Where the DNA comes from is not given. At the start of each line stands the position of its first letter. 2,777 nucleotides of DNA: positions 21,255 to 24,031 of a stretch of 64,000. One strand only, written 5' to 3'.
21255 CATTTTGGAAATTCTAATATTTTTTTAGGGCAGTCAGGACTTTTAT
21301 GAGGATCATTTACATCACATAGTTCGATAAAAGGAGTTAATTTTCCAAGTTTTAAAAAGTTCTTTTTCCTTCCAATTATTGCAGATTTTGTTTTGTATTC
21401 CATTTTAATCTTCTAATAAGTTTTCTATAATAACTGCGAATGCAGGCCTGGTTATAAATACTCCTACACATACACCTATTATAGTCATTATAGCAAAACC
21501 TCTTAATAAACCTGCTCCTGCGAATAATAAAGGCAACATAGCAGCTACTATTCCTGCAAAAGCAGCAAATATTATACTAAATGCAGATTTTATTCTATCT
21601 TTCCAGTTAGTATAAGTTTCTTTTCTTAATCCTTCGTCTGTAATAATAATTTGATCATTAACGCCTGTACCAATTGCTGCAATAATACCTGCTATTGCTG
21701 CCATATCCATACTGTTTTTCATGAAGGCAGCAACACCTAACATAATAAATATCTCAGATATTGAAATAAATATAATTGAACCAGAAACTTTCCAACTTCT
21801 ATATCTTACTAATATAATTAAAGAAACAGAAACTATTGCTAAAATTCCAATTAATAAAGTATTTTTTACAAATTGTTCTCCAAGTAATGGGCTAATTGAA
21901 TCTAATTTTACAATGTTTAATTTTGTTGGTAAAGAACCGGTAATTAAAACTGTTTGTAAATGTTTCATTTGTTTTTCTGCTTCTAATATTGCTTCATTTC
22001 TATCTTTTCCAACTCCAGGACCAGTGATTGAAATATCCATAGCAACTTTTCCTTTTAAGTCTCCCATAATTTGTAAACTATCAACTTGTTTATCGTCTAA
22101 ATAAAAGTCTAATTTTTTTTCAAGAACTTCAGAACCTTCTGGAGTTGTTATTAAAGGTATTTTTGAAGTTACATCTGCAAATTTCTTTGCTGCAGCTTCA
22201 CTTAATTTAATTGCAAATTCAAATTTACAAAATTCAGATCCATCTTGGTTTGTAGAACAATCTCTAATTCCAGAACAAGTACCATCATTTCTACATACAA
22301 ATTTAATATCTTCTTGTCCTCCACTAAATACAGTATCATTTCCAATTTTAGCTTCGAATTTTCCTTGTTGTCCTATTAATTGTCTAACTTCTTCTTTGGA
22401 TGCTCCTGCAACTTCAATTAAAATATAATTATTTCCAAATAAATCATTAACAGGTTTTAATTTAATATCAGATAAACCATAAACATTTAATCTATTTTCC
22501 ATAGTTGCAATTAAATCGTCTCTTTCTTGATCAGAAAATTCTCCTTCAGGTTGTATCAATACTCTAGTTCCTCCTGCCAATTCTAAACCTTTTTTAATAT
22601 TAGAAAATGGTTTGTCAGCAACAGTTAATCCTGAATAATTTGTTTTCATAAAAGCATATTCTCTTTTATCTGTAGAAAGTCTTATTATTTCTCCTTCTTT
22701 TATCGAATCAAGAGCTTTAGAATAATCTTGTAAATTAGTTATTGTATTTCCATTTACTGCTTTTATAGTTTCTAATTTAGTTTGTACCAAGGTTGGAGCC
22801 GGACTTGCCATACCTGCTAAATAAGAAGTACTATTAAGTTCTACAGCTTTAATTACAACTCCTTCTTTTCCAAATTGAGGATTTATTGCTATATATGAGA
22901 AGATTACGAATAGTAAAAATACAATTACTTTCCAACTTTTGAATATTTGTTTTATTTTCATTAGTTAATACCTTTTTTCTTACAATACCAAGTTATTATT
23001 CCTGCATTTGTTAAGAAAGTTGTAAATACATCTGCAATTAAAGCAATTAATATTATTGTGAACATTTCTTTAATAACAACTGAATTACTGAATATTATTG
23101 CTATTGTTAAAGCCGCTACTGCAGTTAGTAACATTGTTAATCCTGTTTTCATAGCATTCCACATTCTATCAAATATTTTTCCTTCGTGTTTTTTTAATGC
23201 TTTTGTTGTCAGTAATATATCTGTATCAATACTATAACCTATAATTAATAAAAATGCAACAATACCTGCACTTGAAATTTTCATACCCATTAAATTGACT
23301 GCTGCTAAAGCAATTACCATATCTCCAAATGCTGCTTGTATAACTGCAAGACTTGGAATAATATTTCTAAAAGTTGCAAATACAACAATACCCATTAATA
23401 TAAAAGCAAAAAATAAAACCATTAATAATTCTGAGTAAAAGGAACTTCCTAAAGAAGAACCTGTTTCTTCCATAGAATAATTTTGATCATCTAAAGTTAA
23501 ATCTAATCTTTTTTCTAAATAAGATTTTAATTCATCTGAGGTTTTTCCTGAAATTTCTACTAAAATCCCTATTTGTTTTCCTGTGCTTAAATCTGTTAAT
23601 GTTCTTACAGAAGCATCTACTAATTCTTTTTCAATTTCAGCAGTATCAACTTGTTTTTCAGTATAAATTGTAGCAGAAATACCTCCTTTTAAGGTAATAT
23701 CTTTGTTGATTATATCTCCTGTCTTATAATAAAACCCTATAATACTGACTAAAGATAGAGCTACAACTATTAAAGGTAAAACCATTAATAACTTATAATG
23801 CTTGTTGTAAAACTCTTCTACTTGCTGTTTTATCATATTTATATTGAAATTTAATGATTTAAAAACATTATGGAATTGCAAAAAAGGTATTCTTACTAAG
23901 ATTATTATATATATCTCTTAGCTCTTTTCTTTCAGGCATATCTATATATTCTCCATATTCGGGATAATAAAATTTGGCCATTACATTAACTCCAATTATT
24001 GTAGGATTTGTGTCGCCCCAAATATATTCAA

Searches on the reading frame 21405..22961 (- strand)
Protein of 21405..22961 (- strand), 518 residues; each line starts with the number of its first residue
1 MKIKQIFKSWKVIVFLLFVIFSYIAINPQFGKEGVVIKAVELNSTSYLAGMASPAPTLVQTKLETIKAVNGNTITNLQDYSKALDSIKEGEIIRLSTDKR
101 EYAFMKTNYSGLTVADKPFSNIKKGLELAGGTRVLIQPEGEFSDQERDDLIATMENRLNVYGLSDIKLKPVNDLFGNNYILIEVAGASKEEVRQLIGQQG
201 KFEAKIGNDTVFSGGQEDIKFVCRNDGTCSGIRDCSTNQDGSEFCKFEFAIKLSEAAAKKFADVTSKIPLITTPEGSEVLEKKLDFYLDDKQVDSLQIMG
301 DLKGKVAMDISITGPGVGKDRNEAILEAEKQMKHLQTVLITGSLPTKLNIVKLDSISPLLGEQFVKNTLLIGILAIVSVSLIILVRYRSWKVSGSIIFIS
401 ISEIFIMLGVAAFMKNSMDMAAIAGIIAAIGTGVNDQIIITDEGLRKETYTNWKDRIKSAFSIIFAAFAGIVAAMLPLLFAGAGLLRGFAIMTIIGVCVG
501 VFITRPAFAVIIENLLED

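Call 11: search_protein_families(library=pfam, proteins=[window:21405-22961:-], max_evalue=0.01)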
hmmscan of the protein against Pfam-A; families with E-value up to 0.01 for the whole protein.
window:21405-22961:- (518 aa): 2 families
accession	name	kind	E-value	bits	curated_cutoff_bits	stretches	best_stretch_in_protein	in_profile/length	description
PF02355.23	SecD_SecF_C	-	1.3e-16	61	20.5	1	347-502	12-173/189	Protein export membrane protein SecD/SecF, C-terminal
PF21760.3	SecD_1st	-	0.003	17.4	27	1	149-205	3-56/60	Protein translocase subunit SecDF, P1 domain, N-terminal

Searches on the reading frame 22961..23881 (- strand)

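Call 11: search_protein_families(library=pfam, proteins=[window:22961-23881:-], max_evalue=0.01)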
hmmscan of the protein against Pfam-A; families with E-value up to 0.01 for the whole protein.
window:22961-23881:- (306 aa): 2 families
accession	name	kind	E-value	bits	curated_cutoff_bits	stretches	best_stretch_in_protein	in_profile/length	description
PF02355.23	SecD_SecF_C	-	2.3e-23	83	20.5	1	131-301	12-188/189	Protein export membrane protein SecD/SecF, C-terminal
PF00873.25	ACR_tran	-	1.6e-05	23.3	28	1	147-257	859-973/1021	AcrB/AcrD/AcrF family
